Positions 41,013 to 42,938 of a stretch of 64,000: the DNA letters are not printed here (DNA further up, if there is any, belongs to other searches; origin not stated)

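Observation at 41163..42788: PyrE-like phosphoribosyltransferase fused to an 8-blade PQQ/BamB-type beta-propeller, translationally coupled to YcaO-SagB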

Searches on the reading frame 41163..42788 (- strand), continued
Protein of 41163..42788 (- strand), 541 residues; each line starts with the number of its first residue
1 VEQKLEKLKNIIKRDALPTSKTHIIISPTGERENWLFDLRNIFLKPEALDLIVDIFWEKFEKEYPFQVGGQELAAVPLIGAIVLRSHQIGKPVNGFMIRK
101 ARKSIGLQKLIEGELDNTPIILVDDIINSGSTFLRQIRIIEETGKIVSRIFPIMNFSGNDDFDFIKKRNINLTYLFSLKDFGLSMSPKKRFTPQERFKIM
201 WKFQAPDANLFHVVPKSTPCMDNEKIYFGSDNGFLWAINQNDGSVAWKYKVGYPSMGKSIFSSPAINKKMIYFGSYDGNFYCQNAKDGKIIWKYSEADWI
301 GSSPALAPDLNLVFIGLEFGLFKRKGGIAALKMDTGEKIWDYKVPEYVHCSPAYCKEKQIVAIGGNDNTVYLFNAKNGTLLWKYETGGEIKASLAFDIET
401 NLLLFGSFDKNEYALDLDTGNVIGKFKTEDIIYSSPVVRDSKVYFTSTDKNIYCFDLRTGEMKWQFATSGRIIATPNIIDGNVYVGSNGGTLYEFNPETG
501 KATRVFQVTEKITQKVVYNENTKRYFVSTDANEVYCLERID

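Call 74: search_protein_families(library=pfam, proteins=[L072:9362-11620:+, L069:9368-11608:+, L066:5905-7044:-, L066:7128-9938:-, L066:9938-12142:-, L066:12150-13472:-, L075:29-2095:+, L059:9389-11617:+], max_evalue=0.01)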
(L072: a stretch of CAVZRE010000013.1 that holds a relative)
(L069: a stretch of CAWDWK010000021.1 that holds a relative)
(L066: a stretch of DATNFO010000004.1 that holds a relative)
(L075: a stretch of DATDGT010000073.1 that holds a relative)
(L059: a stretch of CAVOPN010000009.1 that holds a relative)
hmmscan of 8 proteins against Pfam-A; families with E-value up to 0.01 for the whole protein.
L072:9362-11620:+ (753 aa): 14 families
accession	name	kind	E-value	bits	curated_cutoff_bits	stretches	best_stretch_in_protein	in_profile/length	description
PF13570.13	Beta-prop_ACSF4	-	3.6e-44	151.9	133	3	600-723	51-178/329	Beta-alanine-activating enzyme, beta-propeller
PF13360.13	PQQ_2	-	5.2e-31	108.5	27.6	3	406-550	17-148/233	Outer membrane protein assembly factor BamB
PF05118.21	Asp_Arg_Hydrox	-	3.4e-16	59.9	22.6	1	64-174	46-154/157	Aspartyl/Asparaginyl beta-hydroxylase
PF23414.1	Beta-prop_EML_2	-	3e-10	40.4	90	1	477-582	15-113/266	Echinoderm microtubule-associated protein second beta-propeller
PF01011.28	PQQ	-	6.8e-10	38.7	26.7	1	461-501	46-86/595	Glucose/ethanol/alcohol dehydrogenase, beta-propeller domain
PF25292.1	Beta-prop_CGLA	-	1.4e-08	35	26.8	1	615-674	49-111/316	Lambda-carrageenase beta-propeller domain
PF25173.1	Beta-prop_WDR3_1st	-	4.3e-06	27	154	1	537-671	16-146/184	WDR3 first beta-propeller domain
PF24807.1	WD40_CDC20-Fz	-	2e-05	24.5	200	1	558-672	16-125/292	CDC20/Fizzy WD40 domain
PF25174.1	Beta-prop_THOC3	-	3.3e-05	23.5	305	1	472-645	99-260/272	THOC3 beta-propeller domain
PF12894.13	ANAPC4_WD40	-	4e-05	24.2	22.9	0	558-642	3-83/91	Anaphase-promoting complex subunit 4 WD40 domain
PF25293.1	Beta-prop_EMC1_N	-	0.00023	21.3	34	0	532-641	43-150/219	EMC1 N-terminal beta-propeller domain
PF00156.33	Pribosyltran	-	0.0016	18.2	26.3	1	306-364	62-128/158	Phosphoribosyl transferase domain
PF03478.24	Beta-prop_KIB1-4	-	0.0036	17.3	27.4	0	439-494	94-143/242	KIB1-4 beta-propeller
PF20067.5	SSL_N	-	0.0059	16.9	18.9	0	471-485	30-44/46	Strictosidine synthase-like, N-terminal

L069:9368-11608:+ (747 aa): 15 families
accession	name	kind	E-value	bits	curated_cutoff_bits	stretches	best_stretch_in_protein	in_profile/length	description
PF13570.13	Beta-prop_ACSF4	-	9.2e-45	153.9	133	3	422-514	19-109/329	Beta-alanine-activating enzyme, beta-propeller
PF13360.13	PQQ_2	-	3.8e-30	105.7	27.6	2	399-581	16-194/233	Outer membrane protein assembly factor BamB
PF05118.21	Asp_Arg_Hydrox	-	6.4e-14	52.5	22.6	1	62-174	44-154/157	Aspartyl/Asparaginyl beta-hydroxylase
PF01011.28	PQQ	-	1.9e-10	40.6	26.7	1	444-495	29-86/595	Glucose/ethanol/alcohol dehydrogenase, beta-propeller domain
PF25174.1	Beta-prop_THOC3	-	1.4e-09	37.8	305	2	466-639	99-260/272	THOC3 beta-propeller domain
PF23414.1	Beta-prop_EML_2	-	3.4e-08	33.6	90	2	557-674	11-123/266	Echinoderm microtubule-associated protein second beta-propeller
PF25292.1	Beta-prop_CGLA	-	3.9e-08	33.6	26.8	0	440-494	16-71/316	Lambda-carrageenase beta-propeller domain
PF25173.1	Beta-prop_WDR3_1st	-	3.8e-07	30.4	154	1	530-666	15-147/184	WDR3 first beta-propeller domain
PF24807.1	WD40_CDC20-Fz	-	8.3e-06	25.7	200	1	551-667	15-126/292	CDC20/Fizzy WD40 domain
PF14435.11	SUKH-4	-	4.2e-05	24.1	25.5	0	449-487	62-100/179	SUKH-4 immunity protein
PF25293.1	Beta-prop_EMC1_N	-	6.7e-05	23.1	34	1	526-635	43-150/219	EMC1 N-terminal beta-propeller domain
PF20067.5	SSL_N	-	0.00037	20.7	18.9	0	603-618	30-45/46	Strictosidine synthase-like, N-terminal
PF00156.33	Pribosyltran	-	0.00039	20.2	26.3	1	263-357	28-127/158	Phosphoribosyl transferase domain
PF12894.13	ANAPC4_WD40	-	0.00059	20.5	22.9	0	599-636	45-83/91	Anaphase-promoting complex subunit 4 WD40 domain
PF23410.3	Beta-prop_VPS8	-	0.00064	19.2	28.9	1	557-630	33-104/358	Vps8 beta-propeller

L066:5905-7044:- (380 aa): 0 families

L066:7128-9938:- (937 aa): 6 families
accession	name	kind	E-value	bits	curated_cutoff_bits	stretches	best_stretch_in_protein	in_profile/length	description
PF00005.33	ABC_tran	-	3.8e-32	112.2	25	1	719-867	1-137/137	ABC transporter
PF02463.25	SMC_N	-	1.1e-06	28.7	40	1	820-909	135-213/220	RecF/RecN/SMC N terminal domain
PF13191.12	AAA_16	-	1.9e-06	28.9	32.6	1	727-890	22-165/167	AAA ATPase domain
PF13401.12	AAA_22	-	7.5e-05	23.5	27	1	730-869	6-96/130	AAA domain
PF00664.28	ABC_membrane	-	0.00084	19.5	28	1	396-652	5-268/274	ABC transporter transmembrane region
PF13555.12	AAA_29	-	0.0022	18.1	27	1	721-746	14-39/61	P-loop containing region of AAA domain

L066:9938-12142:- (735 aa): 5 families
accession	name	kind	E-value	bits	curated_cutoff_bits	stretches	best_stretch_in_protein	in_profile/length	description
PF03412.21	Peptidase_C39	-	2.1e-35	121.9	22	1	14-142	2-132/133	Peptidase C39 family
PF00005.33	ABC_tran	-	2.1e-32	113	25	1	506-654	2-137/137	ABC transporter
PF00664.28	ABC_membrane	-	1.6e-26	94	28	1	171-438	4-274/274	ABC transporter transmembrane region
PF02463.25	SMC_N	-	0.00018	21.4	40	1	625-696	136-213/220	RecF/RecN/SMC N terminal domain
PF12385.14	Peptidase_C70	-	0.00021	21.7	19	1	20-131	15-140/141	Papain-like cysteine protease AvrRpt2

L066:12150-13472:- (441 aa): 4 families
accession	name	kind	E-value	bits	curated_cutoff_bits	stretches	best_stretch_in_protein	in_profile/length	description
PF13437.12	HlyD_3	-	5.3e-08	34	22.2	1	272-388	2-94/106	HlyD family secretion protein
PF16576.10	HlyD_D23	-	2.7e-07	30.5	30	1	74-349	17-185/214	Barrel-sandwich domain of CusB or HlyD membrane-fusion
PF00364.28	Biotin_lipoyl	-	0.00054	20.2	22.1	0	271-300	44-73/73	Biotin-requiring enzyme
PF13533.13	Biotin_lipoyl_2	-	0.0009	19.5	29.8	0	80-108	6-32/32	Biotin-lipoyl like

L075:29-2095:+ (689 aa): 2 families
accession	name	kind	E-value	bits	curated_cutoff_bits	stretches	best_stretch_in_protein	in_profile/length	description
PF01011.28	PQQ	-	5.8e-176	587.1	26.7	1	62-661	1-595/595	Glucose/ethanol/alcohol dehydrogenase, beta-propeller domain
PF13360.13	PQQ_2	-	5.9e-16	59.3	27.6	2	107-196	65-140/233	Outer membrane protein assembly factor BamB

L059:9389-11617:+ (743 aa): 17 families
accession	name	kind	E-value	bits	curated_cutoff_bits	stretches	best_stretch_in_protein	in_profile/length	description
PF13570.13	Beta-prop_ACSF4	-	3.7e-43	148.6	133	3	592-715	50-177/329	Beta-alanine-activating enzyme, beta-propeller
PF13360.13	PQQ_2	-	3.3e-33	115.7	27.6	2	412-543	25-148/233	Outer membrane protein assembly factor BamB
PF05118.21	Asp_Arg_Hydrox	-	3.2e-13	50.2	22.6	1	63-174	45-154/157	Aspartyl/Asparaginyl beta-hydroxylase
PF23414.1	Beta-prop_EML_2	-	1.5e-10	41.4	90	2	470-575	15-113/266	Echinoderm microtubule-associated protein second beta-propeller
PF01011.28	PQQ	-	1e-09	38.1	26.7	1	453-495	45-87/595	Glucose/ethanol/alcohol dehydrogenase, beta-propeller domain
PF25292.1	Beta-prop_CGLA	-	4.1e-09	36.8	26.8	1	439-493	16-71/316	Lambda-carrageenase beta-propeller domain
PF25174.1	Beta-prop_THOC3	-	1.1e-06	28.4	305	1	468-638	103-260/272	THOC3 beta-propeller domain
PF25173.1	Beta-prop_WDR3_1st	-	1.8e-06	28.2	154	1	525-668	11-150/184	WDR3 first beta-propeller domain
PF12894.13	ANAPC4_WD40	-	2.3e-05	25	22.9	0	551-635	3-83/91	Anaphase-promoting complex subunit 4 WD40 domain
PF24807.1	WD40_CDC20-Fz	-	0.00011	22.1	200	1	550-663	15-123/292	CDC20/Fizzy WD40 domain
PF25171.1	Beta-prop_WDR36-Utp21_1st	-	0.00032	20.7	80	1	559-666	124-228/266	WDR36/Utp21 first beta-propeller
PF16819.11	DUF5074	-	0.00053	19.6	27.2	1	563-739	70-252/353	Domain of unknown function (DUF5074)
PF23410.3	Beta-prop_VPS8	-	0.00063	19.2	28.9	1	556-630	33-105/358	Vps8 beta-propeller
PF20067.5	SSL_N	-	0.00083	19.6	18.9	0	464-478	30-44/46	Strictosidine synthase-like, N-terminal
PF25293.1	Beta-prop_EMC1_N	-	0.0013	18.9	34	0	525-634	43-150/219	EMC1 N-terminal beta-propeller domain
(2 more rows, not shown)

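Call 76: search_protein_families(library=pfam, proteins=[L022:6666-7619:-, L019:11071-12063:-, L041:7984-9924:-, L012:232-2337:+, L051:8257-10347:+, L055:7989-9791:-, L074:9371-11650:+], max_evalue=0.001)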
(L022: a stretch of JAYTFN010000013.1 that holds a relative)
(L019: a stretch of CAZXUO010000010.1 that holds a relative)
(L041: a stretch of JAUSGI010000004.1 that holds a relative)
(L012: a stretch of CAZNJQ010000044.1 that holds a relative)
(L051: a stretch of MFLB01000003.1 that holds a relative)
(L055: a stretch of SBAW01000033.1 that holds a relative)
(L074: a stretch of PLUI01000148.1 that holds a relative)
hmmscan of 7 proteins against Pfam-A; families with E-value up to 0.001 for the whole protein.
L022:6666-7619:- (318 aa): 1 family
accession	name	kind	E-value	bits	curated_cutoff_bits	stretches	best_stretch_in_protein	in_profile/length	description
PF05118.21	Asp_Arg_Hydrox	-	2.8e-11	44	22.6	1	213-315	55-155/157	Aspartyl/Asparaginyl beta-hydroxylase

L019:11071-12063:- (331 aa): 1 family
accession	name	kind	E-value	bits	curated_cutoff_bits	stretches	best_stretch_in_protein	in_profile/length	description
PF05118.21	Asp_Arg_Hydrox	-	1.1e-11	45.2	22.6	1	218-321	52-153/157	Aspartyl/Asparaginyl beta-hydroxylase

L041:7984-9924:- (647 aa): 1 family
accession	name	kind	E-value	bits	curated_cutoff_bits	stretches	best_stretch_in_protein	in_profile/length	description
PF01871.22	AMMECR1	-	9.8e-12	45.1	25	1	163-299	30-166/168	AMMECR1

L012:232-2337:+ (702 aa): 12 families
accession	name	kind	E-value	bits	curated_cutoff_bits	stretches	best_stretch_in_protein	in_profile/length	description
PF13570.13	Beta-prop_ACSF4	-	1e-57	196.5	133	3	484-696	29-242/329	Beta-alanine-activating enzyme, beta-propeller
PF13360.13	PQQ_2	-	5.2e-34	118.4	27.6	2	375-502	27-146/233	Outer membrane protein assembly factor BamB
PF01011.28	PQQ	-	1.5e-14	54.1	26.7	1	403-456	29-87/595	Glucose/ethanol/alcohol dehydrogenase, beta-propeller domain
PF23414.1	Beta-prop_EML_2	-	5.9e-09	36.1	90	1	432-581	16-159/266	Echinoderm microtubule-associated protein second beta-propeller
PF24796.1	WDR55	-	2.8e-08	33.6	200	2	518-651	67-204/296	WDR55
PF25174.1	Beta-prop_THOC3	-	9e-08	31.9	305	1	425-587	99-254/272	THOC3 beta-propeller domain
PF25293.1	Beta-prop_EMC1_N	-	2.8e-05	24.3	34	1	486-586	43-147/219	EMC1 N-terminal beta-propeller domain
PF24807.1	WD40_CDC20-Fz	-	3e-05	23.9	200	1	515-621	19-126/292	CDC20/Fizzy WD40 domain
PF25173.1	Beta-prop_WDR3_1st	-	3.4e-05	24.1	154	1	490-619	15-146/184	WDR3 first beta-propeller domain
PF25171.1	Beta-prop_WDR36-Utp21_1st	-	4e-05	23.6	80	0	519-587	123-191/266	WDR36/Utp21 first beta-propeller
PF00156.33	Pribosyltran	-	0.00018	21.3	26.3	1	198-298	4-111/158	Phosphoribosyl transferase domain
PF24805.1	EIF3I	-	0.00095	18.8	200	0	507-595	149-237/324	EIF3I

L051:8257-10347:+ (697 aa): 5 families
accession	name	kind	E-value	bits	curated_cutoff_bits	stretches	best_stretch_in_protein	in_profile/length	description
PF13570.13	Beta-prop_ACSF4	-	2.9e-40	139.1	133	3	348-513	60-212/329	Beta-alanine-activating enzyme, beta-propeller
PF13360.13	PQQ_2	-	3.9e-33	115.5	27.6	2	326-468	16-144/233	Outer membrane protein assembly factor BamB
PF01011.28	PQQ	-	1.7e-15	57.2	26.7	1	371-420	29-83/595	Glucose/ethanol/alcohol dehydrogenase, beta-propeller domain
PF00156.33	Pribosyltran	-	0.00038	20.3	26.3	1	177-264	24-114/158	Phosphoribosyl transferase domain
PF25293.1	Beta-prop_EMC1_N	-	0.00087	19.5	34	0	454-557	43-138/219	EMC1 N-terminal beta-propeller domain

L055:7989-9791:- (601 aa): 1 family
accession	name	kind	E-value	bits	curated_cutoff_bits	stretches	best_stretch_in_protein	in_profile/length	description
PF01871.22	AMMECR1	-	4e-06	26.9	25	1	122-247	3-127/168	AMMECR1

L074:9371-11650:+ (760 aa): 13 families
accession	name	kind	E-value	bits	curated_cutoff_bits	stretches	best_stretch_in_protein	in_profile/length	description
PF13570.13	Beta-prop_ACSF4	-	9.2e-47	160.5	133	3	598-730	49-185/329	Beta-alanine-activating enzyme, beta-propeller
PF13360.13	PQQ_2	-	6e-31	108.3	27.6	2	419-549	29-147/233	Outer membrane protein assembly factor BamB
PF05118.21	Asp_Arg_Hydrox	-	5.7e-15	55.9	22.6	1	63-174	45-154/157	Aspartyl/Asparaginyl beta-hydroxylase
PF23414.1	Beta-prop_EML_2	-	7.9e-12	45.5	90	1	478-581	16-112/266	Echinoderm microtubule-associated protein second beta-propeller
PF01011.28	PQQ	-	4.8e-11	42.5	26.7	1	450-499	29-84/595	Glucose/ethanol/alcohol dehydrogenase, beta-propeller domain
PF25292.1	Beta-prop_CGLA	-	6e-11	42.8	26.8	2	613-673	47-110/316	Lambda-carrageenase beta-propeller domain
PF25174.1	Beta-prop_THOC3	-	6.7e-08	32.3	305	1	523-645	144-260/272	THOC3 beta-propeller domain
PF24807.1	WD40_CDC20-Fz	-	1.5e-06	28.2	200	1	557-672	15-125/292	CDC20/Fizzy WD40 domain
PF12894.13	ANAPC4_WD40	-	3.7e-06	27.5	22.9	0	614-642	54-83/91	Anaphase-promoting complex subunit 4 WD40 domain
PF16819.11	DUF5074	-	5.4e-06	26.1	27.2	1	570-749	70-255/353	Domain of unknown function (DUF5074)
PF25173.1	Beta-prop_WDR3_1st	-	7e-06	26.3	154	1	537-674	16-149/184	WDR3 first beta-propeller domain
PF00156.33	Pribosyltran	-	5.9e-05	22.9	26.3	1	316-364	81-129/158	Phosphoribosyl transferase domain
PF25171.1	Beta-prop_WDR36-Utp21_1st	-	0.00024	21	80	0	567-672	125-227/266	WDR36/Utp21 first beta-propeller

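Call 83: search_protein_families(library=padloc, proteins=[window:41163-42788:-], max_evalue=0.01)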
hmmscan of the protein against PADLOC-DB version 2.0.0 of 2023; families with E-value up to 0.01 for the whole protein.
window:41163-42788:- (541 aa): 3 families
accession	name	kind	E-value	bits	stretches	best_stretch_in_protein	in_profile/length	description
PDLC02931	PRTase_III-A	-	0.00046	17.9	1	108-179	127-198/267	-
PDLC02935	PRTase_III-A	-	0.0029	15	1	109-150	119-155/290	-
PDLC03962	ShosT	-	0.009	13.9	0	102-147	153-202/237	-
